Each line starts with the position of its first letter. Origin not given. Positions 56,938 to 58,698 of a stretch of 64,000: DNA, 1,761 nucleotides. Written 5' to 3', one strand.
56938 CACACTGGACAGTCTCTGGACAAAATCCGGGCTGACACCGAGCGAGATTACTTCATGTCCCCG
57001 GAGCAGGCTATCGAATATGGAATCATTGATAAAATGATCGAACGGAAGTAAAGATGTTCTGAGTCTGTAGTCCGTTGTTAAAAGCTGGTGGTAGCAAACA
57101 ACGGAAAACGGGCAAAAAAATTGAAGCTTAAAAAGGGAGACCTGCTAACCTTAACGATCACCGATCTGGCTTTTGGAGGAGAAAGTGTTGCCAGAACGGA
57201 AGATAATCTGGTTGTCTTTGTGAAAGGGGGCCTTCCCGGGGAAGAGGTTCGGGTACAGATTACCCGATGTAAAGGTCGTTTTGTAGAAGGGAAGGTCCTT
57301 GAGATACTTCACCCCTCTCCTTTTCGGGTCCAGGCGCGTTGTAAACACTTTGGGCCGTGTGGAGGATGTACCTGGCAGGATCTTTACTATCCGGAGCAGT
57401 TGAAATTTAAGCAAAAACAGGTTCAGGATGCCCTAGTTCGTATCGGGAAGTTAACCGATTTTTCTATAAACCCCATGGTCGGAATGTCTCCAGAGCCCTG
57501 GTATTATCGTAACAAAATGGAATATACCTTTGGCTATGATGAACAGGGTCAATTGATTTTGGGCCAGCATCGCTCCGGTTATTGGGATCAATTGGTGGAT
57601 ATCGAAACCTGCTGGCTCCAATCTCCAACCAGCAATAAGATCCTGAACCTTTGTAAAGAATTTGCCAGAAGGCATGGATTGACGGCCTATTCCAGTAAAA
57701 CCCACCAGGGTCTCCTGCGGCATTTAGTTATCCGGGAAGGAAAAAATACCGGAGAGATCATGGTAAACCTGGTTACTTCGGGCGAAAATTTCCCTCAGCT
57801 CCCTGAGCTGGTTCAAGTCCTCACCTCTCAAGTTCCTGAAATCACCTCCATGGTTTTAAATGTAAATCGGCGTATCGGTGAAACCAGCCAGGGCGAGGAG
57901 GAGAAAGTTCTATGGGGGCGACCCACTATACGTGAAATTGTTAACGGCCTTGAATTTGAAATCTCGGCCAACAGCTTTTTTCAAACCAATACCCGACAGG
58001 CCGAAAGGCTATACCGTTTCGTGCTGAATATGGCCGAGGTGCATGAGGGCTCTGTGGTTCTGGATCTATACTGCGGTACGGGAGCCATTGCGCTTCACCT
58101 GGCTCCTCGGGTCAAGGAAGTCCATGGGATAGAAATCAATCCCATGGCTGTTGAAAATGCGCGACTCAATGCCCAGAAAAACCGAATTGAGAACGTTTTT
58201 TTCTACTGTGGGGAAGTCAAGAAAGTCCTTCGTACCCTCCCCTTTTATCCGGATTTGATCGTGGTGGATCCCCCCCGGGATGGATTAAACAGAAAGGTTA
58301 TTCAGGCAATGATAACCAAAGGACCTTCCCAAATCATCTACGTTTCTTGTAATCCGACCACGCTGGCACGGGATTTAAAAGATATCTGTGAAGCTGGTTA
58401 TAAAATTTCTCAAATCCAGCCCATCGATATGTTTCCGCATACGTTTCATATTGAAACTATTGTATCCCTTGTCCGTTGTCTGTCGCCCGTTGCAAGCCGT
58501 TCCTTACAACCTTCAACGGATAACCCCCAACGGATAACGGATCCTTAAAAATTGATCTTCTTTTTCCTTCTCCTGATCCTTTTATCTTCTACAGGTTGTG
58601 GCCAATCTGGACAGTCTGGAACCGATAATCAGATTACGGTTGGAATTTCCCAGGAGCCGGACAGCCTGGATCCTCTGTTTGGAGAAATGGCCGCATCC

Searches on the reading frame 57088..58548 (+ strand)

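Call 27: search_protein_families(library=pfam, proteins=[window:57088-58548:+], max_evalue=0.001)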
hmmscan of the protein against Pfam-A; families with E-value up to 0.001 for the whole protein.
window:57088-58548:+ (486 aa): 15 families
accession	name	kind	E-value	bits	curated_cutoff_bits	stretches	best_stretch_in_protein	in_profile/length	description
PF05958.17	tRNA_U5-meth_tr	-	8.5e-27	94.5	23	2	389-463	285-356/357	tRNA (Uracil-5-)-methyltransferase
PF01938.26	TRAM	-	1.7e-13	50.6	21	1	15-71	3-61/61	TRAM domain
PF13847.12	Methyltransf_31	-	6.5e-13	49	27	1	319-435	2-124/145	Methyltransferase domain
PF05175.20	MTS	-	5.6e-10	39.6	23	1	313-413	24-127/170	Methyltransferase small domain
PF13649.12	Methyltransf_25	-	7.2e-09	36.7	27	1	324-379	1-57/97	Methyltransferase domain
PF02475.24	TRM5-TYW2_MTfase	-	1.6e-08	35.1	28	1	286-380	6-99/164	TRM5/TYW2 methyltransferase domain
PF09445.16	Methyltransf_15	-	5.7e-07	29.7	22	1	323-400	3-84/165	RNA cap guanine-N2 methyltransferase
PF03602.21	Cons_hypoth95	-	5.5e-06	26.6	24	1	318-410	39-138/182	Conserved hypothetical protein 95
PF08241.18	Methyltransf_11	-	2.3e-05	25.4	21.2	1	325-379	1-53/95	Methyltransferase domain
PF01209.24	Ubie_methyltran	-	2.9e-05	24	20.1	1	310-379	37-109/233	ubiE/COQ5 methyltransferase family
PF06325.19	PrmA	-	3.3e-05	24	22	1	318-371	159-213/296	Ribosomal protein L11 methyltransferase (PrmA)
PF01170.24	UPF0020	-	4.3e-05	23.7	22.3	0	306-396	14-130/197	RMKL-like, methyltransferase domain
PF08242.18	Methyltransf_12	-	0.00036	21.6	30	1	325-392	1-70/98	Methyltransferase domain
PF01135.25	PCMT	-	0.00062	20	20.3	0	301-378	54-134/210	Protein-L-isoaspartate(D-aspartate) O-methyltransferase (PCMT)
PF13489.12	Methyltransf_23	-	0.00075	19.7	27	0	306-363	7-63/164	Methyltransferase domain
